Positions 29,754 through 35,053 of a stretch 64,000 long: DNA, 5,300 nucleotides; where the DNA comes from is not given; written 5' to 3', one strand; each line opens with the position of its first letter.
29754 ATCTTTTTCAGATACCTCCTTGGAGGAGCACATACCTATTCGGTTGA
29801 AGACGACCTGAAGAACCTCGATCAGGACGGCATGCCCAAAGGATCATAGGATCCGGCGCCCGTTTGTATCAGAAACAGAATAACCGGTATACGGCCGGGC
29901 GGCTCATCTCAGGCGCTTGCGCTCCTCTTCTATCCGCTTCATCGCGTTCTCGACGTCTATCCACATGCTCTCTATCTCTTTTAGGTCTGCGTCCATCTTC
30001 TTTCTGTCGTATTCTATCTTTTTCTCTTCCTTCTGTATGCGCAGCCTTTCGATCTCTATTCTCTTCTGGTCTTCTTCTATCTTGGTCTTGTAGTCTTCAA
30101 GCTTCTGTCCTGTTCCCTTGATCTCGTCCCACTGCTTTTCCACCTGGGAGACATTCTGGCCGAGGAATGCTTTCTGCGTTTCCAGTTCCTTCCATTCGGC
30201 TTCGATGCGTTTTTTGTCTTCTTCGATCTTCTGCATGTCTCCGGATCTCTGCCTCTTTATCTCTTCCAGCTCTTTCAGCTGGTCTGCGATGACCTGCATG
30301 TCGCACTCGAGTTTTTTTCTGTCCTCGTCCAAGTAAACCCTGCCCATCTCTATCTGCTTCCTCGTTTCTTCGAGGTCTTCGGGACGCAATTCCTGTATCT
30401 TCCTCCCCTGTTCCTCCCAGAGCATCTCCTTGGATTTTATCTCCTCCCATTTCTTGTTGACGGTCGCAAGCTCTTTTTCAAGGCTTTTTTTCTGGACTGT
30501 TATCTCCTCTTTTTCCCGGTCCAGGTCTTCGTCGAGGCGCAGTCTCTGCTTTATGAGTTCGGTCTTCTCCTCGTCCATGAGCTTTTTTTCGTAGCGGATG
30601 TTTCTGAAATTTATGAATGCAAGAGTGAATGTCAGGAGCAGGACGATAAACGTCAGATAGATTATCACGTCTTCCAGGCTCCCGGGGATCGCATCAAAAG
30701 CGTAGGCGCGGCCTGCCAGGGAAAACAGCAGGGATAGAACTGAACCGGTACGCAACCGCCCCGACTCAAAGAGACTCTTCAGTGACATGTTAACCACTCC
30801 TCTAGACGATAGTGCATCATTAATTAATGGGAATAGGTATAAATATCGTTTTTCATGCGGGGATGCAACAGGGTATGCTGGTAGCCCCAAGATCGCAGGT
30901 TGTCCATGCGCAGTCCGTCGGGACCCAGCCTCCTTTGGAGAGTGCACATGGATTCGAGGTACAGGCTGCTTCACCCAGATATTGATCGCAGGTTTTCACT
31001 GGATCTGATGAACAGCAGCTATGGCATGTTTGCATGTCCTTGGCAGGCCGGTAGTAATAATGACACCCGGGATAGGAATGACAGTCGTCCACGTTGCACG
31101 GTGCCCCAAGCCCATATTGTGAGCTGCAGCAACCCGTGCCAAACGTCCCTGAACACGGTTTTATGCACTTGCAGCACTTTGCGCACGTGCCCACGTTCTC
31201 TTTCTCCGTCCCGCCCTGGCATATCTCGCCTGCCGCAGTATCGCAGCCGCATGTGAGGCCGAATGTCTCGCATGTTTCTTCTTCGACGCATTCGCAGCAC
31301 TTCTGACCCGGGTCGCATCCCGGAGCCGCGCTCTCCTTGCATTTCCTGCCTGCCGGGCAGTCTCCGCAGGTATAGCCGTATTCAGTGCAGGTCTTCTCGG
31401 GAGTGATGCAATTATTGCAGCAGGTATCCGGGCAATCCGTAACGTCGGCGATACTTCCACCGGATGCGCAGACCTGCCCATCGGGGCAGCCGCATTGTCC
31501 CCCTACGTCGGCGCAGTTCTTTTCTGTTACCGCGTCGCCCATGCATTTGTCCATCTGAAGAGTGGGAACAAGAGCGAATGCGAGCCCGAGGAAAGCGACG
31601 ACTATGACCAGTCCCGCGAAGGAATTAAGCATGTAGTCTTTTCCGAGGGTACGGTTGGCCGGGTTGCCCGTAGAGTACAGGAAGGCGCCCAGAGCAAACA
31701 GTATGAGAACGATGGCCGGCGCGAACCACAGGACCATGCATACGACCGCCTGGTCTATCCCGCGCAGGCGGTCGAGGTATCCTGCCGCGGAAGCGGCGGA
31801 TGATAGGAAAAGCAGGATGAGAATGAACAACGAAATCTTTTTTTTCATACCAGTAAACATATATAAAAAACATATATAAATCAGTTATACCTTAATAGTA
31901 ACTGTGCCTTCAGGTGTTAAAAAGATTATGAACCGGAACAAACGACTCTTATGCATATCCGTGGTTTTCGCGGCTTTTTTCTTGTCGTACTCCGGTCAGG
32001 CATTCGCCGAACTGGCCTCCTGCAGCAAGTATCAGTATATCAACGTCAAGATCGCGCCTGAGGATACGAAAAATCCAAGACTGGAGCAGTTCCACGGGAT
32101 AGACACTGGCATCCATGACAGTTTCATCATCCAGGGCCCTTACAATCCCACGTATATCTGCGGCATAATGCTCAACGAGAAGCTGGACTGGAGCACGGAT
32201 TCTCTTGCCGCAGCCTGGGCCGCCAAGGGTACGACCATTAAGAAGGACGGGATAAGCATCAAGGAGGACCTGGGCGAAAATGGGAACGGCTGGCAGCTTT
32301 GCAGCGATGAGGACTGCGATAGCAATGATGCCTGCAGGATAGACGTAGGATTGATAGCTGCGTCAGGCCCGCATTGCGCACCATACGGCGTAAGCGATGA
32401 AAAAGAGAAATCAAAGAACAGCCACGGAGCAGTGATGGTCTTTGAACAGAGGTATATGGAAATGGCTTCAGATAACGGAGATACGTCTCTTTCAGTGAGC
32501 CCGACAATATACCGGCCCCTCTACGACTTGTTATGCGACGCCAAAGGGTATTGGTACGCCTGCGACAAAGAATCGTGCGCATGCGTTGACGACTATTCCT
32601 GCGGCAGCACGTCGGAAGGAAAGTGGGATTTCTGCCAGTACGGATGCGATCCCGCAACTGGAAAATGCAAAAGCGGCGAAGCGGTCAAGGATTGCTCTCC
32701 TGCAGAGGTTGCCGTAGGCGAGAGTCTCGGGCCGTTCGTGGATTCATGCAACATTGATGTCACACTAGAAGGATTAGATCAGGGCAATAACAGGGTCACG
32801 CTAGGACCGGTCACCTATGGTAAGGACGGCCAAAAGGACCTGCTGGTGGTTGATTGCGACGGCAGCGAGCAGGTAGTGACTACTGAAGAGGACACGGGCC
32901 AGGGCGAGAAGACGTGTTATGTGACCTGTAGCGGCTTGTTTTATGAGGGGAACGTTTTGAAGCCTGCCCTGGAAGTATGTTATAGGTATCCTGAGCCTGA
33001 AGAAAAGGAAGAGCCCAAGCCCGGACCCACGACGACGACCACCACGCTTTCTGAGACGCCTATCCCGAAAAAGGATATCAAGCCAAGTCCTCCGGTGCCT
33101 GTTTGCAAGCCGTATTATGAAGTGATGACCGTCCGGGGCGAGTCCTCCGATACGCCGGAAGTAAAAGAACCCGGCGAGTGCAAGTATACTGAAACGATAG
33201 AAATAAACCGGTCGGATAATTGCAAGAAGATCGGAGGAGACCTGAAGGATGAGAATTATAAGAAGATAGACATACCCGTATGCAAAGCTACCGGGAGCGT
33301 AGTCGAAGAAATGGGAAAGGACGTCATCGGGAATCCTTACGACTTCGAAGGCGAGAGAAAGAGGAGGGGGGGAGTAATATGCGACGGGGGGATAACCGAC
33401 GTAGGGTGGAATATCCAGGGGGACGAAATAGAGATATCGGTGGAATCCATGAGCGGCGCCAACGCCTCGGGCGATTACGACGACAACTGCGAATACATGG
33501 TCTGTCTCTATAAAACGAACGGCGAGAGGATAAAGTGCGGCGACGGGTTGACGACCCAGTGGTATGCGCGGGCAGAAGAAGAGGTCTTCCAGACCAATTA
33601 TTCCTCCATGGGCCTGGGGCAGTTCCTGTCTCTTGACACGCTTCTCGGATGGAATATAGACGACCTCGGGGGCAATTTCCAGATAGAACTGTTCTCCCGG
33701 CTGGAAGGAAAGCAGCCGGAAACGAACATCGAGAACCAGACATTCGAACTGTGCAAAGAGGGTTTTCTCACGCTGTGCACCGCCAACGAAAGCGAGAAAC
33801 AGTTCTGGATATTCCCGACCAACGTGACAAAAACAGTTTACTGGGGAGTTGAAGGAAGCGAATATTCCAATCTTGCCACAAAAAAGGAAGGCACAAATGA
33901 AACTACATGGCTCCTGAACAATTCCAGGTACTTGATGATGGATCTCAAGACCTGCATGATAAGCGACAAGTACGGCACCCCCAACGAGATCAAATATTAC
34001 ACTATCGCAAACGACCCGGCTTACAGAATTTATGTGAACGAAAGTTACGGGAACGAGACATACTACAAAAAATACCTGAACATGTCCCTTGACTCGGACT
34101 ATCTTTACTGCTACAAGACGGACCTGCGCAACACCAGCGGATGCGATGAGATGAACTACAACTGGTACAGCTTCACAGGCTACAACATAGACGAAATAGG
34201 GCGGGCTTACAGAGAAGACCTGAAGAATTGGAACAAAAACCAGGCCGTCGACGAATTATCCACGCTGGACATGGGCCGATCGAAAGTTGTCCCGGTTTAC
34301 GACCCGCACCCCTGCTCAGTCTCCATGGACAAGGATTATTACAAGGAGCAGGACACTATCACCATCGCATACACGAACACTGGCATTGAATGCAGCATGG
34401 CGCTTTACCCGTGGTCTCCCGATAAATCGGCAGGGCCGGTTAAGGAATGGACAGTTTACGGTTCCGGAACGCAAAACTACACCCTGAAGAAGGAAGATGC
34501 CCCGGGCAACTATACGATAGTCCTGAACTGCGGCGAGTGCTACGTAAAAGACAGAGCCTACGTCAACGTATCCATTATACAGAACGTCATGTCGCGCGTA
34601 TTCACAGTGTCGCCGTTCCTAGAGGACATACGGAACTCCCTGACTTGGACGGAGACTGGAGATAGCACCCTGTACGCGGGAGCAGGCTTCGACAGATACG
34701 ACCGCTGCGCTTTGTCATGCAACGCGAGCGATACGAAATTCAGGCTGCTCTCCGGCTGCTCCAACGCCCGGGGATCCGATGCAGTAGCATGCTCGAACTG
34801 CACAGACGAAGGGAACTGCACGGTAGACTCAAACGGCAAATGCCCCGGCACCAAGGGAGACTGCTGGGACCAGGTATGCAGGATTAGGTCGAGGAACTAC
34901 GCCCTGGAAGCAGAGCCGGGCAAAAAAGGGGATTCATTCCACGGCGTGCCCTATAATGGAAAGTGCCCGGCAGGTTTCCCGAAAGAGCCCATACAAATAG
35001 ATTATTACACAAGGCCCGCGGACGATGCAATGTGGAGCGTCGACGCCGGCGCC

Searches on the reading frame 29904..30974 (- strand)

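Call 7: search_protein_families(library=pfam, proteins=[window:29904-30974:-], max_evalue=0.01)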
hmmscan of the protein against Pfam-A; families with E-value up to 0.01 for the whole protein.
window:29904-30974:- (356 aa): 0 families

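Call 71: search_protein_families(library=pfam, proteins=[window:29904-30974:-], max_evalue=5)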
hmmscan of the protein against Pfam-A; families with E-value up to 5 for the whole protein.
window:29904-30974:- (356 aa): 3 families
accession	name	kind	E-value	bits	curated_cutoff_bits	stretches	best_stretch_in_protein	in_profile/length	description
PF07889.17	DUF1664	-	0.081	13.4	34.6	3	205-280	47-122/124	Protein of unknown function (DUF1664)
PF12263.13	DUF3611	-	0.081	13.2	27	1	78-138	29-85/175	Protein of unknown function (DUF3611)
PF00700.27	Flagellin_C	-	0.1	13.4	23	1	257-301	4-48/86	Bacterial flagellin C-terminal helical region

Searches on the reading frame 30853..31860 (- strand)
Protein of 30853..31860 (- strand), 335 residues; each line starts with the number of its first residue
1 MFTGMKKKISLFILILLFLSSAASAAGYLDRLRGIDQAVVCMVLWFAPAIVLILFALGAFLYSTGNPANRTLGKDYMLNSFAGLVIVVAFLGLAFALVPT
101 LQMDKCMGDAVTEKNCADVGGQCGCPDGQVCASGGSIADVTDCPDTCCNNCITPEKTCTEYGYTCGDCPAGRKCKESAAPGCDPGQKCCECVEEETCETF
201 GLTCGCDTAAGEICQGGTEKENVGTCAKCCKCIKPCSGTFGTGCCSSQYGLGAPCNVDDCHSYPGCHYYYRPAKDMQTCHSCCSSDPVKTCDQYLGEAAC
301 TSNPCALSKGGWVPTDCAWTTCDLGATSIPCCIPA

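Call 7: search_protein_families(library=pfam, proteins=[window:30853-31860:-], max_evalue=0.01)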
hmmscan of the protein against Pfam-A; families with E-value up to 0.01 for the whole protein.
window:30853-31860:- (335 aa): 1 family
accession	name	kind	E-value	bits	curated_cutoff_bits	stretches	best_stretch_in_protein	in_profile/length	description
PF18895.5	T4SS_pilin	-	0.00018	22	26.6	1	47-94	20-68/71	Type IV secretion system pilin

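Call 71: search_protein_families(library=pfam, proteins=[window:30853-31860:-], max_evalue=5)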
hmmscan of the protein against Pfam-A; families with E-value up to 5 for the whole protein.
window:30853-31860:- (335 aa): 1 family
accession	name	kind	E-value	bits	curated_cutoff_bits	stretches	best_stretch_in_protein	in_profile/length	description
PF18895.5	T4SS_pilin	-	0.00018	22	26.6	1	47-94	20-68/71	Type IV secretion system pilin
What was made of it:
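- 30853..31860 (-): Divergently transcribed 335-aa protein: signal peptide, pilin-like hairpin (aa ~41-94) and a 42-Cys C-terminal domain. Pfam T4SS_pilin 1.8e-4, sub-threshold (calls 7, 71).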

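Call 94: search_protein_families(library=ncbifam, proteins=[window:30853-31860:-], max_evalue=0.1)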
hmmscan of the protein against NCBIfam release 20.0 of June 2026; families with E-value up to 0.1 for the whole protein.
window:30853-31860:- (335 aa): 0 families

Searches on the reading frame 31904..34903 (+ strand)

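Call 71: search_protein_families(library=pfam, proteins=[window:31904-34903:+], max_evalue=5)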
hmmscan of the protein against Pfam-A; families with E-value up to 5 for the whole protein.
window:31904-34903:+ (1000 aa): 1 family
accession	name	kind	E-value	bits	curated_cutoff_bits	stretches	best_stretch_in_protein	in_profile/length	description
PF09226.17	Endonuc-HincII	-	0.0024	17.7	23.7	1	661-779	98-219/247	Restriction endonuclease HincII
